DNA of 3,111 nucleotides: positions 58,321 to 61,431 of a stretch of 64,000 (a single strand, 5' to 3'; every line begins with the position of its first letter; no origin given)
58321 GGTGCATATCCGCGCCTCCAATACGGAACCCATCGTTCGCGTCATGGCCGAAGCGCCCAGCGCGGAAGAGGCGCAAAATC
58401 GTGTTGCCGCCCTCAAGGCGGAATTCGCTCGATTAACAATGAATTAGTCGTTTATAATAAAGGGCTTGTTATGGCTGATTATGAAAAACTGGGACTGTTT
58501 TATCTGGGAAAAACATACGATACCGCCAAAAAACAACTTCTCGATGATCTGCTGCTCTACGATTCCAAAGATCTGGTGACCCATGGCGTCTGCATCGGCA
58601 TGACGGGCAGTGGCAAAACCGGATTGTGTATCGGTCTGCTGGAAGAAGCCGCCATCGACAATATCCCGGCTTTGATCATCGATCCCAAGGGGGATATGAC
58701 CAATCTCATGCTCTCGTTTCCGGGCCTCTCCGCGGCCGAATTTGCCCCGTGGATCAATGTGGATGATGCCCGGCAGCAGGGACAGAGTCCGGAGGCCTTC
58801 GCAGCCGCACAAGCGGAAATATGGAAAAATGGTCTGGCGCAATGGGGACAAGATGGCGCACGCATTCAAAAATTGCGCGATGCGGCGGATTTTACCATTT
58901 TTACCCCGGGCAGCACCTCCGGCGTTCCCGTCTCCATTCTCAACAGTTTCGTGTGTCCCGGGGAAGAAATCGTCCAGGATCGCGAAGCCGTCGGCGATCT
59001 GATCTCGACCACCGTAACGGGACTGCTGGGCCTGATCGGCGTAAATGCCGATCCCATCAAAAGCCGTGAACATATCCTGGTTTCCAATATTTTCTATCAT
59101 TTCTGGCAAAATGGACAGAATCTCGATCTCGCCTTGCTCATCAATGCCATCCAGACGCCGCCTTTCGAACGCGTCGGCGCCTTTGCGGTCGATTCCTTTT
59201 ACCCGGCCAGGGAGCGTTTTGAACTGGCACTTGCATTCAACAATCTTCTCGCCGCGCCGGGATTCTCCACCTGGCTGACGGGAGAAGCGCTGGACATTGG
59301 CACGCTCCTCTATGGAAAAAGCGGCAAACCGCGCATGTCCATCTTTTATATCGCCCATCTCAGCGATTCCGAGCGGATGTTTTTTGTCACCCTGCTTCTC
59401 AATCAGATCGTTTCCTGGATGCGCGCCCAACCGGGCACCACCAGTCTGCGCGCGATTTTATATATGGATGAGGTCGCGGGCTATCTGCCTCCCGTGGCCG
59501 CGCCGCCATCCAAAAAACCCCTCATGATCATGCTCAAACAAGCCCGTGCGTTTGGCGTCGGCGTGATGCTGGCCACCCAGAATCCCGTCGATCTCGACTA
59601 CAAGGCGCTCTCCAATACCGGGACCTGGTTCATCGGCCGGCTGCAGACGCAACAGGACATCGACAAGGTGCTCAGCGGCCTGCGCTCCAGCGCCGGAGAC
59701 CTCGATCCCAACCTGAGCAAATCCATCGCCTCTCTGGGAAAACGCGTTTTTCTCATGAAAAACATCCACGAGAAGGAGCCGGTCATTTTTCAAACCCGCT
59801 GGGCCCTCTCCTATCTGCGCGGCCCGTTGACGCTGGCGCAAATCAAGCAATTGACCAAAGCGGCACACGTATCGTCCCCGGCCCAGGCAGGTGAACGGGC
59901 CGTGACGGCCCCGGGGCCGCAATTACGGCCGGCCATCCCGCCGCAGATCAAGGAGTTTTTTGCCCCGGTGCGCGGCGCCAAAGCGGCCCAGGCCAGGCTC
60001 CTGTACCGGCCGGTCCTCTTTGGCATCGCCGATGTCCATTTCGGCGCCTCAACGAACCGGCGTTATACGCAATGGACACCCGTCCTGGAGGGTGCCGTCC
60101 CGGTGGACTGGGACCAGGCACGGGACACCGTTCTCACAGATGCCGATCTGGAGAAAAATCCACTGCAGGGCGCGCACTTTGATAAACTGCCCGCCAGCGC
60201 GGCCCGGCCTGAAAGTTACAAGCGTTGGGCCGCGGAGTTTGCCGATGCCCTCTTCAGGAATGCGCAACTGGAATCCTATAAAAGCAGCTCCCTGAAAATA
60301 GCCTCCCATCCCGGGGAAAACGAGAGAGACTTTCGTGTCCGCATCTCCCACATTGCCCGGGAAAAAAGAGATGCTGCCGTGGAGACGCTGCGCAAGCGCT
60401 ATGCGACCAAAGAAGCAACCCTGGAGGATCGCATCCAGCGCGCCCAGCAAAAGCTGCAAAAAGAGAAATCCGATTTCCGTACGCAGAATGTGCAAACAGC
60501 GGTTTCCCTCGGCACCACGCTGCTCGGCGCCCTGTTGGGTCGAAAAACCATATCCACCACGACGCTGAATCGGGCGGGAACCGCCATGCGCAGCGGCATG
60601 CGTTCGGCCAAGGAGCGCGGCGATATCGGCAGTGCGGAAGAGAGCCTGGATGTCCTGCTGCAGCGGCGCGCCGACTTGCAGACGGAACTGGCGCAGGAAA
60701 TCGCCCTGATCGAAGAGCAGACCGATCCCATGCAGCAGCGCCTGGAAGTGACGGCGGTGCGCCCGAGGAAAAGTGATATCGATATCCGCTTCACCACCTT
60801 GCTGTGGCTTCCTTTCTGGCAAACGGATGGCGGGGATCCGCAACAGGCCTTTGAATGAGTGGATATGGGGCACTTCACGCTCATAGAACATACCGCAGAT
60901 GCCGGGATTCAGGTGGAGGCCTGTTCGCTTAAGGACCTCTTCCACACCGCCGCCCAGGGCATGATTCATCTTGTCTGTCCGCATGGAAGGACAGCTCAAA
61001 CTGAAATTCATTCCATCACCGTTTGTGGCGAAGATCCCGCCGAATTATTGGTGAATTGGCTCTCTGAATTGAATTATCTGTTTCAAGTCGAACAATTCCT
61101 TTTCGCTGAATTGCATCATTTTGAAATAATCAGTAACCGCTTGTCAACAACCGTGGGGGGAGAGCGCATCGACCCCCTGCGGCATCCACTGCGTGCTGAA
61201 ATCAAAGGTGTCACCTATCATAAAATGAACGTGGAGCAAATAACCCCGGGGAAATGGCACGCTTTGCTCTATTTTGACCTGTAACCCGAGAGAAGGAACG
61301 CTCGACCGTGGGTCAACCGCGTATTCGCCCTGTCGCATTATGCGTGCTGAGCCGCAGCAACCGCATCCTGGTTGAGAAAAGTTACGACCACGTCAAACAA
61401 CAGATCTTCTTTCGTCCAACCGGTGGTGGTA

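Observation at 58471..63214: HerA/FtsK-superfamily NTPase, archease, Nudix and RtcB in one tight gene string: a candidate expanded RNA-repair module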

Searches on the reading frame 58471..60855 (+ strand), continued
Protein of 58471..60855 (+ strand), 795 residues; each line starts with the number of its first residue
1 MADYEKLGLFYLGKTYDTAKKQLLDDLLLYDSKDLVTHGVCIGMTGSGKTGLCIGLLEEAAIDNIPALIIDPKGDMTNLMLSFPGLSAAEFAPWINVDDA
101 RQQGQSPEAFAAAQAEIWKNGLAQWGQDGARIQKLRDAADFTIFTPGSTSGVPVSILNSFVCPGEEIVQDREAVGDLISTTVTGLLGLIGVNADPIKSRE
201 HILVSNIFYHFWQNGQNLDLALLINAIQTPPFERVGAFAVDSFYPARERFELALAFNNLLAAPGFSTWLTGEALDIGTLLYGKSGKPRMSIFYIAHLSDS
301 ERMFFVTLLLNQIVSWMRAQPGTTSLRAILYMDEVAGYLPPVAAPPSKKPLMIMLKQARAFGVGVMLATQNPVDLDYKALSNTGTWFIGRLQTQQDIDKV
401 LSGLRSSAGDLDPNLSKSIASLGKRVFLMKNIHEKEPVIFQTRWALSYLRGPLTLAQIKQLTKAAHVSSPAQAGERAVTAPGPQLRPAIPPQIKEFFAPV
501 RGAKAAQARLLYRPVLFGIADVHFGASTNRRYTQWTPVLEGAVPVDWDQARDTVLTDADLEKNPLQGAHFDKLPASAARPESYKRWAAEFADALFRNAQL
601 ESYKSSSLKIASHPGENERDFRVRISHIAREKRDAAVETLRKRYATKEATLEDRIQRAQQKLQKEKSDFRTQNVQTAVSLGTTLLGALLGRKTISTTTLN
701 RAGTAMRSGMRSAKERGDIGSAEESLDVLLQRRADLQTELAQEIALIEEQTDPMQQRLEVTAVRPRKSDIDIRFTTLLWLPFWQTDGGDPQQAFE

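Call 45: find_encoding_contigs(protein=P0014, flank=8000, max_places=2)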
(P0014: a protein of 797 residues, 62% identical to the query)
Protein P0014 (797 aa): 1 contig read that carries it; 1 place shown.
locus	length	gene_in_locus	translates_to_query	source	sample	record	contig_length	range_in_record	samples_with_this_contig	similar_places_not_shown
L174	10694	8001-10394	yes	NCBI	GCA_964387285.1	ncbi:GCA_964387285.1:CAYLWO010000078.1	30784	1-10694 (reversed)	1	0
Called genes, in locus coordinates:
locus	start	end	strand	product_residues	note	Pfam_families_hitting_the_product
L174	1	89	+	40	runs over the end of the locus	-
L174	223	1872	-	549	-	PF17391:Urocanase_N, PF01175:Urocanase, PF17392:Urocanase_C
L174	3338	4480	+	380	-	PF00561:Abhydrolase_1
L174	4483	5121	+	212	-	PF13489:Methyltransf_23, PF07021:MetW, PF13847:Methyltransf_31, PF08241:Methyltransf_11, PF13649:Methyltransf_25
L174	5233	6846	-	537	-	PF01676:Metalloenzyme, PF06415:iPGM_N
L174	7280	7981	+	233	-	PF01676:Metalloenzyme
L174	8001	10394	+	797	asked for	PF01935:DUF87 (faint)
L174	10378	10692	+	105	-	?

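Call 58: search_protein_families(library=pfam, proteins=[L001:15067-15576:+], max_evalue=0.1)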
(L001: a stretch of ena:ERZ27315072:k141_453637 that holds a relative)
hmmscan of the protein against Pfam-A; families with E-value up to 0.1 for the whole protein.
L001:15067-15576:+ (170 aa): 0 families

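Call 64: search_protein_families(library=pfam, alignment_id=A2, max_evalue=0.0001)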
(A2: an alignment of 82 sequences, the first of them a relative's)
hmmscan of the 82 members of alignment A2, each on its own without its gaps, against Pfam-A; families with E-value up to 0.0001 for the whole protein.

A. member 1, L004:12596-13150:+ (185 aa): 1 family
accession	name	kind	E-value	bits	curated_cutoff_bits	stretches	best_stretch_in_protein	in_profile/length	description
PF01558.24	POR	-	5.2e-36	124.8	27.4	1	10-174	1-173/173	Pyruvate ferredoxin/flavodoxin oxidoreductase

B. families by the number of members that match (of 82 scanned): 87 families (the first 25 are shown)
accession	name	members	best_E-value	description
PF01558.24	POR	5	5.2e-36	Pyruvate ferredoxin/flavodoxin oxidoreductase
PF08447.18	PAS_3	4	5.8e-116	PAS fold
PF00989.32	PAS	4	7.2e-105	PAS fold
PF13426.13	PAS_9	4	6.8e-101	PAS domain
PF08448.16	PAS_4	4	2.9e-81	PAS fold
PF13188.13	PAS_8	4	4.3e-54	PAS domain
PF01590.32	GAF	4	1.9e-30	GAF domain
PF02518.31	HATPase_c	4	3.7e-24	Histidine kinase-, DNA gyrase B-, and HSP90-like ATPase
PF00571.33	CBS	4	1.2e-21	CBS domain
PF03448.22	MgtE_N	4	3.4e-18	MgtE intracellular N domain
PF01769.21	MgtE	3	1.8e-38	Divalent cation transporter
PF13185.12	GAF_2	3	7.9e-25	GAF domain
PF07730.19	HisKA_3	3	1.2e-13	Histidine kinase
PF14598.12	PAS_11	3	8.1e-08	PAS domain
PF01741.23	MscL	2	1.7e-40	Large-conductance mechanosensitive channel, MscL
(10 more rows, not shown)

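Call 66: search_dna_similar(query=window:58471-60855:+, collection=plasmids, mode=protein, max_rows=15)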
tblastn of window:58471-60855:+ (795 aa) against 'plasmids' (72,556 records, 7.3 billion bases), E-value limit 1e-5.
Records with a match: 3; places in all: 3; records where one place covers at least 80% of the query: 0.
Best place of each record, by identity: <60% 3.
By first word of the organism name: Methylobacterium 1; Nonomuraea 1; Tsukamurella 1.
By predicted mobility (MOB-suite, as given by PLSDB): non-mobilizable 2; mobilizable 1.
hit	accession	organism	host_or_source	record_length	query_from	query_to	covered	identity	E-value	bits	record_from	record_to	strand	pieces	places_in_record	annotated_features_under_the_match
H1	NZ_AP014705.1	Methylobacterium aquaticum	-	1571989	38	448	52%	25.5%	3e-13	82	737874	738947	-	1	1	none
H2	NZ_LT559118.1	Nonomuraea gerenzanensis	-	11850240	38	417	48%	23.5%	8e-12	77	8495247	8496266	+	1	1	none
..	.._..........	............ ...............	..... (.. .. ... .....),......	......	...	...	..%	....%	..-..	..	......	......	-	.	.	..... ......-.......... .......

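Call 67: search_dna_similar(query=window:58471-60855:+, collection=phages, mode=protein, max_rows=10)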
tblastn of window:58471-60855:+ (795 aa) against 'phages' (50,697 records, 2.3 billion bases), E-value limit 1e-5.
No match.

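Call 94: search_protein_families(library=ncbifam, proteins=[L001:15067-15576:+], max_evalue=0.01)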
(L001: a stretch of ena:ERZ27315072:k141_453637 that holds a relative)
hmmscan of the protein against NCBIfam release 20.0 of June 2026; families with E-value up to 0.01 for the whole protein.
L001:15067-15576:+ (170 aa): 0 families

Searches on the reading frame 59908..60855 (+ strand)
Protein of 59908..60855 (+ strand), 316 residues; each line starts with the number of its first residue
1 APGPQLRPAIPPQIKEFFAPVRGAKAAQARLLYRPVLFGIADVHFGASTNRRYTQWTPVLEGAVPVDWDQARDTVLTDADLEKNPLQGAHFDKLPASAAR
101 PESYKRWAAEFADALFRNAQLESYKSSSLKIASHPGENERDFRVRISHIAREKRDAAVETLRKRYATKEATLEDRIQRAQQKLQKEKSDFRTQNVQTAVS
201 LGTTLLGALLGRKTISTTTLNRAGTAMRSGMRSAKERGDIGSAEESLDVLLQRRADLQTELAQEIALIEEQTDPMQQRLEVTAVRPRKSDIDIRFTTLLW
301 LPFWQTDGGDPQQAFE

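Call 84: predict_structure(alignment_id=A3)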
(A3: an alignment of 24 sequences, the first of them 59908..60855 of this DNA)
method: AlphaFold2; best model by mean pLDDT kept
length: 316 residues; sequences in the alignment: 24
mean_pLDDT: 86.6   pTM: 0.64
mean pLDDT of the five models: 86.6, 83.3, 83.1, 82.0, 82.0
residues with pLDDT >= 90: 200; 70-90: 77; 50-70: 33; < 50: 6
segments of 3 or more residues with pLDDT < 50: 212-215
pLDDT, mean of each block of 10 residues (from residue 1): 68 94 86 95 89 94 86 93 93 92 94 95 91 90 92 93 95 95 90 72 55 51 57 81 93 96 93 85 93 95 88 87
secondary structure, 60 per line:
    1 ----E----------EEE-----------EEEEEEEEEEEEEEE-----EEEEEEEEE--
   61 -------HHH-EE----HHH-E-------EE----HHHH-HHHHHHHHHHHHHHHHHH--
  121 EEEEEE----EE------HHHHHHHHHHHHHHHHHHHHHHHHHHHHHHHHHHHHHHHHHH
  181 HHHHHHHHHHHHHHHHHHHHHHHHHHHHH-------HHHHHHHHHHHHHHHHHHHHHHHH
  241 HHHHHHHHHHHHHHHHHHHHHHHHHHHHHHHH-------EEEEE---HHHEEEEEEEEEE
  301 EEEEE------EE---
elements in order: E16-18 E30-44 E50-58 H96-99 H101-118 E121-126 H139-209 H217-272 E280-284 E291-305

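Call 90: search_protein_representatives(protein=window:59908-60855:+)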
Query: 316 residues. Proteins with E-value up to 0.001 (for the whole library): 2504; up to 1e-10: 1653; up to 1e-30: 521. The best 150 are listed.
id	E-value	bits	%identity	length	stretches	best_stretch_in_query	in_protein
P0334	1.4e-87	310.4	50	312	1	10-315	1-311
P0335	1.6e-72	261.1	42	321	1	6-310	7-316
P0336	3.0e-67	243.7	43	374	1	5-316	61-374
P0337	2.4e-66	240.8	41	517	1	6-309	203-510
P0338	2.0e-64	234.5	40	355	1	6-312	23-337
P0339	3.7e-64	233.6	41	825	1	7-310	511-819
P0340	5.4e-64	233.0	42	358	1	5-310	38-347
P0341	1.3e-63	231.8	41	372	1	6-316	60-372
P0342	1.4e-63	231.7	39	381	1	2-315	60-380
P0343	4.7e-63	230.0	42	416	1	2-307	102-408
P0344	9.7e-63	228.9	43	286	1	41-311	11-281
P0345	9.7e-63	228.9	42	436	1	6-310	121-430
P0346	1.3e-61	225.2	42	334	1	6-302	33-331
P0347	1.6e-61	225.0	42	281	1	46-305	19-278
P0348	1.7e-61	224.8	41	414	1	5-307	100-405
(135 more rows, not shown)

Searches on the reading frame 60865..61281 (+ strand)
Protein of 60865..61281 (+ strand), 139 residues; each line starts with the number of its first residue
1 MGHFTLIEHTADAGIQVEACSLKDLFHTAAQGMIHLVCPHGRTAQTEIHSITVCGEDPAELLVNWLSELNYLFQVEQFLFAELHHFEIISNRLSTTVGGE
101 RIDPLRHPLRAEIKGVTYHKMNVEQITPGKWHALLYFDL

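Call 5: search_protein_families(library=pfam, proteins=[window:60865-61281:+], max_evalue=0.01)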
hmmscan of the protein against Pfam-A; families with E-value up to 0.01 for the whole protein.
window:60865-61281:+ (139 aa): 1 family
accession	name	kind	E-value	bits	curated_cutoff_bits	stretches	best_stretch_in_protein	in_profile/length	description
PF01951.21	Archease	-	5.4e-36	124.3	25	1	4-138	1-135/136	Archease protein family (MTH1598/TM1083)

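Call 6: search_protein_families(library=ncbifam, proteins=[window:60865-61281:+], max_evalue=0.01)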
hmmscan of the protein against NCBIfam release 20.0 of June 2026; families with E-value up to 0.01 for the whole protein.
window:60865-61281:+ (139 aa): 1 family
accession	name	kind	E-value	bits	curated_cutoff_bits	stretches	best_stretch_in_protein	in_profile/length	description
NF001617.0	PRK00407.1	equivalog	8.8e-25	87.4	126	1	2-139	2-139/139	hypothetical protein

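Call 41: search_protein_families(library=padloc, proteins=[window:60865-61281:+], max_evalue=0.01)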
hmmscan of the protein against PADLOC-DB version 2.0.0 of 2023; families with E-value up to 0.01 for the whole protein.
window:60865-61281:+ (139 aa): 0 families

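Call 78: search_solved_structures(query=window:60865-61281:+, max_evalue=0.001, show_alignments=1)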
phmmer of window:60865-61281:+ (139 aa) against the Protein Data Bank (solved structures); distinct sequences matched with E-value up to 0.001: 7.
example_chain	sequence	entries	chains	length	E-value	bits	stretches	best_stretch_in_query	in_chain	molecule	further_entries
4n2p_A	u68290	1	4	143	4.4e-16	62.9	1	7-138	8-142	Protein archease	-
1jw3_A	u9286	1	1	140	7.5e-10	42.7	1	4-123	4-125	Conserved Hypothetical Protein MTH1598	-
8btx_A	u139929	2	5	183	2e-07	34.8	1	5-123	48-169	Protein archease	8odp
5yzl_A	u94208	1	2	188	2.1e-07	34.8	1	5-123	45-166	Protein archease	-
5yz1_A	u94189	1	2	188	2.2e-07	34.7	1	5-123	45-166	Protein archease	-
8odo_B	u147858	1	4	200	2.5e-07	34.5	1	5-123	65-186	Protein archease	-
5yzj_A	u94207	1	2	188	2.6e-06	31.2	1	5-123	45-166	Protein archease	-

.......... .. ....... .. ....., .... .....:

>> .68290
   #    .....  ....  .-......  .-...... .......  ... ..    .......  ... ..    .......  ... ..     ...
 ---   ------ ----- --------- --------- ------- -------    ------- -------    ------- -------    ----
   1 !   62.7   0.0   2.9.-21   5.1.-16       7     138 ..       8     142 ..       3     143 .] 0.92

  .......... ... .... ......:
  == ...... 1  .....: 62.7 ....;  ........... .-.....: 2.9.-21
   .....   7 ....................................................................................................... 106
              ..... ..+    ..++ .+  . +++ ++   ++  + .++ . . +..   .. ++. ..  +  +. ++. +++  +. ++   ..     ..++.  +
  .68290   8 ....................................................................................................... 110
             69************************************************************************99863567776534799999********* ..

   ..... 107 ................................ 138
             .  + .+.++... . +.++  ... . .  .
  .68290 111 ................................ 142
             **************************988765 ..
